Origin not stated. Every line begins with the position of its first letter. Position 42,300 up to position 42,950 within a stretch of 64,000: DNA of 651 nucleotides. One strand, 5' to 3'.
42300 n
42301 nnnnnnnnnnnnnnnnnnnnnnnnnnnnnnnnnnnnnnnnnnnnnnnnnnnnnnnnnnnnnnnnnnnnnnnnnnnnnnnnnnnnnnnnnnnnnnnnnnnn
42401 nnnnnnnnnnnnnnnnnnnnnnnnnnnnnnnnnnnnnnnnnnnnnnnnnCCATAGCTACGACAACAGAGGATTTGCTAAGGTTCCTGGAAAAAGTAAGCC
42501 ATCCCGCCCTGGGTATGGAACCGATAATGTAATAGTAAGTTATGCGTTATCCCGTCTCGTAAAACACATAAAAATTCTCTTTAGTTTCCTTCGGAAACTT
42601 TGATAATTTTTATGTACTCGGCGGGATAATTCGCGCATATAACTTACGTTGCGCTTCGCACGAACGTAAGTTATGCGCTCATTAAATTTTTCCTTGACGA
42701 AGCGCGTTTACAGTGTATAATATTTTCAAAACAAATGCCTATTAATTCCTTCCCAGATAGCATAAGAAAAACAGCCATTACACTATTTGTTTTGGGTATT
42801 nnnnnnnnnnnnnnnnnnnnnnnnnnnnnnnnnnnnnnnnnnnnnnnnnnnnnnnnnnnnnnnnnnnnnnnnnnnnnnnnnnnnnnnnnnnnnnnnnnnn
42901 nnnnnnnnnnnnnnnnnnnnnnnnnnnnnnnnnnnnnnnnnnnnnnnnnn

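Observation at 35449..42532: Wood-Ljungdahl methyl-branch operon (fhs-fchA-folD-metF) followed directly by the orphan ACS fusion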

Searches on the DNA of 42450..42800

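Call 40: search_rna_families(source=window, start=42450, end=42800, threshold=evalue, max_evalue=1)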
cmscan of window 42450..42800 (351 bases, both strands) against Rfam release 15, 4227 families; matches with E-value up to 1: 3.
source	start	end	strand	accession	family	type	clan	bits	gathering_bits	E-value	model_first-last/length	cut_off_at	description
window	42577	42613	-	RF01359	CRISPR-DR46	Gene; CRISPR;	-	25.8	50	0.057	1-38/38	no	CRISPR RNA direct repeat element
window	42553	42626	-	RF03601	MIR7993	Gene; miRNA;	-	25.4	100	0.017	1-138/138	no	MIR7993 microRNA precursor family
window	42566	42613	-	RF00900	mir-255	Gene; miRNA;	-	19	50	0.78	1-59/59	no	mir-255 microRNA precursor family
